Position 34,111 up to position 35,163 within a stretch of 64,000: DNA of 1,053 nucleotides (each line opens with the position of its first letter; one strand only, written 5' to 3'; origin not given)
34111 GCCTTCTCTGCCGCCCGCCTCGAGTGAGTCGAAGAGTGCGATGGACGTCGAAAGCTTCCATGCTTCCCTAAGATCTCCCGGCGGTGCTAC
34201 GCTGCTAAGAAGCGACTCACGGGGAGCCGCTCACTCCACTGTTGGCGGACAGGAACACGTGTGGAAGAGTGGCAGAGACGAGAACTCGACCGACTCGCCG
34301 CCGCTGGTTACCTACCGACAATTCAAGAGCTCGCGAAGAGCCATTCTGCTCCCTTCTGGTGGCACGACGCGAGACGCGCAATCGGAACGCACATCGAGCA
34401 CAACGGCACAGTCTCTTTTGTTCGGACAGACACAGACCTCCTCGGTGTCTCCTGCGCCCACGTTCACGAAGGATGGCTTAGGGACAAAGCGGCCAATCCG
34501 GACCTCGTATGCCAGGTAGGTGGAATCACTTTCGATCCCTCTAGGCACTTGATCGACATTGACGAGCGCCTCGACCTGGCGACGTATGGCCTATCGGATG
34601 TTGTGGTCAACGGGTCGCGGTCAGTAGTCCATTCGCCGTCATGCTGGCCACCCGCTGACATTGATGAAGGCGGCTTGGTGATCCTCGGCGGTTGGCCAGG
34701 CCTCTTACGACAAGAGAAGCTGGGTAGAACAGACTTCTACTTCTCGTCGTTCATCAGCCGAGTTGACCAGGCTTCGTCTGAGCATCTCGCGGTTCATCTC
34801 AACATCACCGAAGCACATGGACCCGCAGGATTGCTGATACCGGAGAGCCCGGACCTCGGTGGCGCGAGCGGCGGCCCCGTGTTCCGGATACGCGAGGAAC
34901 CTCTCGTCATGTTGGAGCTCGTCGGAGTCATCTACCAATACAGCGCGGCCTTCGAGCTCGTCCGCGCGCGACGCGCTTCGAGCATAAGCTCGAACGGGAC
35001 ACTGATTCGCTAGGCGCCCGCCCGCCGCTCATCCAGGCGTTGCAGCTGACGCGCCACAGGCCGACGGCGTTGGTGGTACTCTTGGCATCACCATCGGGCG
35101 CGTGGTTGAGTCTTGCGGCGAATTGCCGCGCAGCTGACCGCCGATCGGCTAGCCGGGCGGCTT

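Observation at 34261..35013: Island gene 2: stand-alone cytoplasmic trypsin-like protease with complete catalytic triad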

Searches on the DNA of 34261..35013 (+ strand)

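Call 30: build_rna_model(alignment_id=A3)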
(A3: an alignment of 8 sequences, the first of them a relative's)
Model R1 built from alignment A3 (8 sequences, 137 columns); structure: RNAalifold consensus.
model positions 132; base pairs 43; branch points 0; effective number of sequences 1.64; information 0.59 bits per position. Calibrated on 0.2 Mb of random sequence (short: E-values are rough).
structure used (alignment columns):
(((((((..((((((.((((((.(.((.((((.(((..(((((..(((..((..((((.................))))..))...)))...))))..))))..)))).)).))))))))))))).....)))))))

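Call 31: search_with_rna_model(model_id=R1, sources=[window, L001, L005, L006, L007, L008, L009], max_evalue=10, show_alignments=4)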
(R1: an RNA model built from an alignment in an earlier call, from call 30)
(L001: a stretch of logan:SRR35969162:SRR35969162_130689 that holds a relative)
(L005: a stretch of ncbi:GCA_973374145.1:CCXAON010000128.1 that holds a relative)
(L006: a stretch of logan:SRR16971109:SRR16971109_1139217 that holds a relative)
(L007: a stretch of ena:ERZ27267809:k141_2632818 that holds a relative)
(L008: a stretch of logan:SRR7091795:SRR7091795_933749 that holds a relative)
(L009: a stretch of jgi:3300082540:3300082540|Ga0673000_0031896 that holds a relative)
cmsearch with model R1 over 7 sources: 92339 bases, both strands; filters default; matches with E-value up to 10: 38.
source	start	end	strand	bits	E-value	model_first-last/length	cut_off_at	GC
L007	5801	5933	+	133.3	1.5e-29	1-132/132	no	0.67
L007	2143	2274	+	129.6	1.1e-28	1-132/132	no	0.67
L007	1232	1363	+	125.3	1.2e-27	1-132/132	no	0.67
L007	3936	4068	+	117.9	6.9e-26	1-132/132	no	0.67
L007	2680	2807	+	112.6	1.3e-24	1-132/132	no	0.64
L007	621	753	+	108.5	1.2e-23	1-132/132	no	0.7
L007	4675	4806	+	105.9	4.8e-23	1-132/132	no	0.66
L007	5302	5433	+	104.6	9.9e-23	1-132/132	no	0.64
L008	864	981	+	100.8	8e-22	1-118/132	3'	0.67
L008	1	84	+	63.9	5.2e-13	49-132/132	5'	0.67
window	35027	35154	+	58.6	9.4e-12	1-132/132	no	0.66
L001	1854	1981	+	58.6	9.4e-12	1-132/132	no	0.66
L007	3342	3420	+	38.6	5.4e-07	1-132/132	no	0.61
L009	2580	2641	+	38.3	6.2e-07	1-132/132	no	0.73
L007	213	330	+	34.5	5.2e-06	1-132/132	no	0.64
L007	109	167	-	18.9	0.026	1-132/132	no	0.61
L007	5801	5933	-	18.5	0.034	1-132/132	no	0.67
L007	621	753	-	16.9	0.082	1-132/132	no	0.7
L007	1232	1363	-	14.4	0.33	1-132/132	no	0.67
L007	3936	4068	-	12.8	0.76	1-132/132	no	0.67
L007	4675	4806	-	12.4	0.94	1-132/132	no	0.66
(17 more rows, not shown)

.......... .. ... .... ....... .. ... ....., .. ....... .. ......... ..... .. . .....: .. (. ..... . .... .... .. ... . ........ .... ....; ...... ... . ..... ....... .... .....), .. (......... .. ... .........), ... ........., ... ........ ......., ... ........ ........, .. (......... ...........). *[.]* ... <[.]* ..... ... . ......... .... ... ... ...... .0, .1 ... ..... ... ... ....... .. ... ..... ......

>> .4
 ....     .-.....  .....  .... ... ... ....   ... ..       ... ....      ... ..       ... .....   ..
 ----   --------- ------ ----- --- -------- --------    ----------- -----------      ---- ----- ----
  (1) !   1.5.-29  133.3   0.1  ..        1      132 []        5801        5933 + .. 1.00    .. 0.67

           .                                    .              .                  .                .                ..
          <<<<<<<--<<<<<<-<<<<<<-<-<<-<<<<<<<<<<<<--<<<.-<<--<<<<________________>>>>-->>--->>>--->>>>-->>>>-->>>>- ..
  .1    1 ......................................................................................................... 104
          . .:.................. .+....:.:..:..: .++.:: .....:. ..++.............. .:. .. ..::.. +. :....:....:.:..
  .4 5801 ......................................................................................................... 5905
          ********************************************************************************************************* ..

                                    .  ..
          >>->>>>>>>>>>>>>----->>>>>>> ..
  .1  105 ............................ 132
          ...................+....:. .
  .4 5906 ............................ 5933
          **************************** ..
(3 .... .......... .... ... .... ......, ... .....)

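Call 33: search_with_rna_model(model_id=R1, sources=[L009, L005], filters=off, max_evalue=10, show_alignments=3)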
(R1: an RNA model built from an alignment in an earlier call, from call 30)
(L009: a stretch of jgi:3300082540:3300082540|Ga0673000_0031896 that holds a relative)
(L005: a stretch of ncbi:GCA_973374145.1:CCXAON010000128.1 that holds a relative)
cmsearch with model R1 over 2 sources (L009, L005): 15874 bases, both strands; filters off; matches with E-value up to 10: 69.
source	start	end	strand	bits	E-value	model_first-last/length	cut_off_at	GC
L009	2580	2641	+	38.3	1.1e-07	1-132/132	no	0.73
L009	3930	4009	+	34.6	8.3e-07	1-132/132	no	0.68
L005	8615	8697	-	14.7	0.047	1-132/132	no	0.76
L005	7027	7065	-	10.8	0.4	1-132/132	no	0.85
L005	6121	6190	-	10.3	0.52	1-132/132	no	0.77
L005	8094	8170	+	10.1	0.57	1-132/132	no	0.73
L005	4832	4877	-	10.1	0.59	16-114/132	no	0.76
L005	7360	7402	-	9.7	0.71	1-132/132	no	0.79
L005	8751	8826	+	9.3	0.91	1-132/132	no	0.7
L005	1887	1961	+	9.1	0.99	1-132/132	no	0.73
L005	4283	4348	-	9.1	1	1-132/132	no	0.77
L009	4624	4690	+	8.9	1.1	1-132/132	no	0.61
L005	2843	2888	-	8.7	1.3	1-132/132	no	0.74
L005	10946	11004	+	8.7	1.3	1-132/132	no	0.71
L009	2580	2641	-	8.6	1.3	1-132/132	no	0.73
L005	8086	8157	-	8.5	1.4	1-132/132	no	0.72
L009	2873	2921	-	8.2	1.6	1-132/132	no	0.57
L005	3101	3135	-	8.1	1.8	1-132/132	no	0.77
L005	1105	1119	-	8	1.8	1-132/132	no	0.87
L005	1105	1119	+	8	1.8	1-132/132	no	0.87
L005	10781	10857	+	8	1.8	1-132/132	no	0.74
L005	5048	5118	-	8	1.9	1-132/132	no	0.7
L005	2648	2723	-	7.8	2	1-132/132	no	0.78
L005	2805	2898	+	7.7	2.1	1-132/132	no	0.68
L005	4902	4937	+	7.7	2.2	1-132/132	no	0.72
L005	5239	5272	+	7.5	2.4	1-132/132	no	0.74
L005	6802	6847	-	7.3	2.7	1-132/132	no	0.78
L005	8290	8361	-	7.3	2.7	1-132/132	no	0.69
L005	8413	8487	+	6.9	3.3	1-132/132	no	0.73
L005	987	1011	+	6.9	3.4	1-132/132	no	0.68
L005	9479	9522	-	6.8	3.5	1-132/132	no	0.7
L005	2010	2055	-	6.8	3.5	1-132/132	no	0.72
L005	8974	9072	-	6.8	3.5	1-132/132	no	0.7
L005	2294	2363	-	6.8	3.5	1-132/132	no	0.79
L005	7095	7129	-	6.7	3.7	1-132/132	no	0.89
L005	499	540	-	6.7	3.7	1-132/132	no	0.76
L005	10337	10468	-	6.7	3.8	1-132/132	no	0.71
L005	9375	9408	+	6.6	3.8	1-132/132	no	0.65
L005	404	486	+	6.6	3.9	19-112/132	no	0.71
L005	2552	2585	-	6.6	4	1-132/132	no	0.71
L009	606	641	-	6.4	4.4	1-132/132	no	0.58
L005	618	648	+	6.3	4.6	1-132/132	no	0.55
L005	11011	11055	-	6.3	4.8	1-132/132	no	0.69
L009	3930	4005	-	6.1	5.1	1-132/132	no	0.7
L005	7123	7180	+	6.1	5.1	1-132/132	no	0.76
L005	6923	6972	+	6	5.4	1-132/132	no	0.74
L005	8784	8840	-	6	5.5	15-115/132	no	0.75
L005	9479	9522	+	6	5.6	1-132/132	no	0.7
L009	2261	2346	-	5.9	5.9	1-132/132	no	0.52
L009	785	838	-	5.8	6.1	1-132/132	no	0.56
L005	6765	6824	+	5.8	6.2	14-116/132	no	0.8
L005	1815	1884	-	5.8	6.3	1-132/132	no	0.74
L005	6659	6715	+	5.7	6.3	1-132/132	no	0.77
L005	5024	5063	+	5.7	6.6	1-132/132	no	0.77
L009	3053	3122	+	5.7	6.6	1-132/132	no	0.61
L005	1382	1466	+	5.7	6.6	1-132/132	no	0.74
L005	10472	10493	+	5.6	6.8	1-132/132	no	0.82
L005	8032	8076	-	5.5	7.2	1-132/132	no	0.67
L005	2209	2279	-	5.5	7.4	1-132/132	no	0.72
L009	4595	4611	+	5.4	7.7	1-132/132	no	0.88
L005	8944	8988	+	5.4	7.8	1-132/132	no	0.71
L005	9138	9183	+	5.4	7.8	1-132/132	no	0.74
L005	6501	6557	+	5.1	8.8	1-132/132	no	0.75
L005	5951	5986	-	5.1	9.1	1-132/132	no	0.86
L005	10351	10401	+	5.1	9.2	1-132/132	no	0.71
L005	10552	10606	-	5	9.5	1-132/132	no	0.8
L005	10946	11004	-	5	9.5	1-132/132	no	0.71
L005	1579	1601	-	4.9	9.9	1-132/132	no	0.65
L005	6046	6074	-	4.9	9.9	1-132/132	no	0.83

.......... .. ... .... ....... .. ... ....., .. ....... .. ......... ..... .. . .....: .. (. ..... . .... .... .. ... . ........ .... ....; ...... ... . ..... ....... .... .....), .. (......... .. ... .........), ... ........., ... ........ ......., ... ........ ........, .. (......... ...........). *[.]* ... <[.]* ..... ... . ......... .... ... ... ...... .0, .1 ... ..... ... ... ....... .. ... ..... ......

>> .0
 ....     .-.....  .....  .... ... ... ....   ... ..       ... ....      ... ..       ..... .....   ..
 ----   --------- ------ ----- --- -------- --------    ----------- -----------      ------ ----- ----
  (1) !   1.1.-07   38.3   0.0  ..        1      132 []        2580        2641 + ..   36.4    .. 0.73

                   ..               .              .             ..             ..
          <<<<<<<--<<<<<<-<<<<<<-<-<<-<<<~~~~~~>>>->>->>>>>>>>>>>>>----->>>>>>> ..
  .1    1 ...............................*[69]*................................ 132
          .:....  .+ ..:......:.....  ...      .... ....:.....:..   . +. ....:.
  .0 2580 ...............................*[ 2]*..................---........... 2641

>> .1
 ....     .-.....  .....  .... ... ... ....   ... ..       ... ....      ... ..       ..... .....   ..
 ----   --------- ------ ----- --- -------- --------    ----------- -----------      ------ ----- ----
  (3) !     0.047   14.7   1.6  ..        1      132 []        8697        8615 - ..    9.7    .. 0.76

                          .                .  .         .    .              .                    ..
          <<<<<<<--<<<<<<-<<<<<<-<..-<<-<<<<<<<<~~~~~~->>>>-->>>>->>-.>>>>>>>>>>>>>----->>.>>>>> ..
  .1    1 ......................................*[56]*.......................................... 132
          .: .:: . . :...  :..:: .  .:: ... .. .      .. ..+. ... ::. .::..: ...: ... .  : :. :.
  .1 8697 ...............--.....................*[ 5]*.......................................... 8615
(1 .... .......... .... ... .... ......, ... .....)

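Call 35: search_with_rna_model(model_id=R1, sources=[L010, L011, L012, L013, L014, L015, L016, L017, L018, L019, L020, L021, L022, L023, L024, L025, L026, L027, L028, L029, L030], max_evalue=1)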
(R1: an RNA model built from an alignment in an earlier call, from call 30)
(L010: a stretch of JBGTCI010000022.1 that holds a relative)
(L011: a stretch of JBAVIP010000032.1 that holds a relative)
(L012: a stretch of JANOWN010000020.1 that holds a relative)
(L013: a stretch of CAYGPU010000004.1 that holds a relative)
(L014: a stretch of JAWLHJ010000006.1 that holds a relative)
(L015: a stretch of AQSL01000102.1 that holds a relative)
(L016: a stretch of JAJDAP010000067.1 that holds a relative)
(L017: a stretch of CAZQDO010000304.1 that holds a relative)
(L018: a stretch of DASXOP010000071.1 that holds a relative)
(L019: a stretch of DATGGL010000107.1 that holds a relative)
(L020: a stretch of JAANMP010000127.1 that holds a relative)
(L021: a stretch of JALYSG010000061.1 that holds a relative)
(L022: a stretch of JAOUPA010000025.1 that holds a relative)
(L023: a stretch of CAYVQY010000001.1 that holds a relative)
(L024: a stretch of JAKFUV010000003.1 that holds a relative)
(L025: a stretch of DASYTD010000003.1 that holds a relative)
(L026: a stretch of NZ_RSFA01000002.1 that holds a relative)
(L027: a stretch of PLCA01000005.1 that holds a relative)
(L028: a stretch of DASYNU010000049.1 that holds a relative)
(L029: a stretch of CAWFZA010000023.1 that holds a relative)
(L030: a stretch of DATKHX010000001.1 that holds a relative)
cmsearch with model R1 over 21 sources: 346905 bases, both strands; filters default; matches with E-value up to 1: 6.
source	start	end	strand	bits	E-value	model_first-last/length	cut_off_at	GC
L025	14401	14490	+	58.2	4.2e-11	1-132/132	no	0.59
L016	9176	9304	+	36.3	7.2e-06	1-132/132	no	0.64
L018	5527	5613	-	18.5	0.13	1-132/132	no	0.75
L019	11134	11189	-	18.4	0.13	1-132/132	no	0.77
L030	7098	7180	+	15.2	0.76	1-132/132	no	0.7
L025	657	786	+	15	0.87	1-132/132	no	0.67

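Call 36: search_with_rna_model(model_id=R1, sources=[L007, L009, L016, L025], max_evalue=0.001, make_alignment=true)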
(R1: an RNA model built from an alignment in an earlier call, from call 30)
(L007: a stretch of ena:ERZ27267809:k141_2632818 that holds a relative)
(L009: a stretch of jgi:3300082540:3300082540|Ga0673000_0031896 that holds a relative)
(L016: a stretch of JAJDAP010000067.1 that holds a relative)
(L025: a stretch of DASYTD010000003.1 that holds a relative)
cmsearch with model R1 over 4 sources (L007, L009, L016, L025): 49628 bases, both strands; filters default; matches with E-value up to 0.001: 13.
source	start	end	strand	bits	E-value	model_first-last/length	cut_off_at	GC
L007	5801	5933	+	133.3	7.9e-30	1-132/132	no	0.67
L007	2143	2274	+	129.6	5.8e-29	1-132/132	no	0.67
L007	1232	1363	+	125.3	6.4e-28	1-132/132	no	0.67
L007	3936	4068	+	117.9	3.7e-26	1-132/132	no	0.67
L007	2680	2807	+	112.6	6.8e-25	1-132/132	no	0.64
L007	621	753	+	108.5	6.4e-24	1-132/132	no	0.7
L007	4675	4806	+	105.9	2.6e-23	1-132/132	no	0.66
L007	5302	5433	+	104.6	5.3e-23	1-132/132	no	0.64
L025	14401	14490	+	58.2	6e-12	1-132/132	no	0.59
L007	3342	3420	+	38.6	2.9e-07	1-132/132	no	0.61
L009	2580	2641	+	38.3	3.3e-07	1-132/132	no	0.73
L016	9176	9304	+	36.3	1e-06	1-132/132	no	0.64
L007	213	330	+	34.5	2.8e-06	1-132/132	no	0.64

Alignment A4: 13 matches aligned to the model, 162 columns, each read 5' to 3' on its own strand. Consensus structure (alignment columns), stored with it:
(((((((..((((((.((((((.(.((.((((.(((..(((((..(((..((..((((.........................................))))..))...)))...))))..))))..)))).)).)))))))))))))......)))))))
